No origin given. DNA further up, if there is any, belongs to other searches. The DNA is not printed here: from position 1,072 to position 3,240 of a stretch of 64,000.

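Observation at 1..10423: Six-gene translationally coupled restriction-like operon not matching a named defence system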

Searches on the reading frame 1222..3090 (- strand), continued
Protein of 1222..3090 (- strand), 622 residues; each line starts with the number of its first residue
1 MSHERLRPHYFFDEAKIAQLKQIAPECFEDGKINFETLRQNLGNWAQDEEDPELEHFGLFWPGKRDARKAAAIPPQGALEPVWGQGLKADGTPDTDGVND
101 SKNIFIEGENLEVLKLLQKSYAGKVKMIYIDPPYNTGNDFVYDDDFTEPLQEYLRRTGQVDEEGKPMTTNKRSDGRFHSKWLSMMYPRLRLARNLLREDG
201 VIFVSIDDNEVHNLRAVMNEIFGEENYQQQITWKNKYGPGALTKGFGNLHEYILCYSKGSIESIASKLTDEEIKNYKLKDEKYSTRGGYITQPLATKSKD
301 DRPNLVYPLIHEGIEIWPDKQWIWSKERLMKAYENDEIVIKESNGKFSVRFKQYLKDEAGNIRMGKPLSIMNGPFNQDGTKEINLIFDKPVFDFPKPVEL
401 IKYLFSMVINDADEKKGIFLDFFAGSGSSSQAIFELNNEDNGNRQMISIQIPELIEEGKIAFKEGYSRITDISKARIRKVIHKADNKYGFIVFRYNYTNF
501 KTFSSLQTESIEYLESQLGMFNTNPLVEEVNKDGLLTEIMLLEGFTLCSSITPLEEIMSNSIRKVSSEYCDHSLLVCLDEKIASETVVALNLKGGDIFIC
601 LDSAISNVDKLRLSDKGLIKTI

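Call 76: search_dna_similar(query=L001:9298-10776:+, collection=phages, mode=protein, max_rows=10, max_evalue=1e-30)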
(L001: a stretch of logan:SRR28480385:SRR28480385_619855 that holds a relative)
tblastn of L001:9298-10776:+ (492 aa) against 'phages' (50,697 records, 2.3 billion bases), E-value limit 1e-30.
Records with a match: 411; places in all: 412; records where one place covers at least 80% of the query: 338.
Best place of each record, by identity: <60% 411.
By first word of the organism name: Escherichia 112; Vibrio 81; Flavobacterium 65; Klebsiella 30; Campylobacter 16; Cronobacter 15; Aeromonas 15; Salmonella 13; Bacteriophage 10; Pectobacterium 10; and 17 more.
By host as written in the record: - 108; Flavobacterium columnare 58; Escherichia coli 36; Campylobacter jejuni 15; Klebsiella pneumoniae 12; Escherichia coli K-12 MG1655 12; Escherichia coli K-12 12; Cronobacter sakazakii 11; and 78 more.
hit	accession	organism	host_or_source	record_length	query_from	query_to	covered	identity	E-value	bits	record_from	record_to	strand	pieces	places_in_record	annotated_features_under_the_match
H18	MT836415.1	Bacteriophage sp.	human fecal samples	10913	75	492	85%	45.1%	5e-106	352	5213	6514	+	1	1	record has no annotation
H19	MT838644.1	Bacteriophage sp.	human fecal samples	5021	66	491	87%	43.3%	5e-110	362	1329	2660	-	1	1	record has no annotation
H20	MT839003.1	Bacteriophage sp.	human fecal samples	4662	76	488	84%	43.1%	2e-105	349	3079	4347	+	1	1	record has no annotation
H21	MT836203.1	Bacteriophage sp.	human fecal samples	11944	76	490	84%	42.7%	2e-105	350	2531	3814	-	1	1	record has no annotation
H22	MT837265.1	Bacteriophage sp.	human fecal samples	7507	76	491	85%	42.4%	1e-97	328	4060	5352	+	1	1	record has no annotation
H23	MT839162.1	Bacteriophage sp.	human fecal samples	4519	75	492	85%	40.9%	4e-99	331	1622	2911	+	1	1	record has no annotation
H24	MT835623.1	Bacteriophage sp.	human fecal samples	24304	71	492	86%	40.2%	6e-97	326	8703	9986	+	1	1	record has no annotation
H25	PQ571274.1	Bacteroides phage BS-TP1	Bacteroides salyersiae BG8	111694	73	486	84%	40.4%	9e-79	273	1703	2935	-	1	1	Dda-like helicase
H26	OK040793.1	Microbacterium phage Zooman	Microbacterium foliorum NRRL B-24224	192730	73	489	85%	39.2%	8e-81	280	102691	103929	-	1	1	172: DNA helicase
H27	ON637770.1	Microbacterium phage Big4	Microbacterium foliorum NRRL B-24224 SEA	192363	73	489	85%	39.2%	2e-80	278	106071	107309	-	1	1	190: DNA helicase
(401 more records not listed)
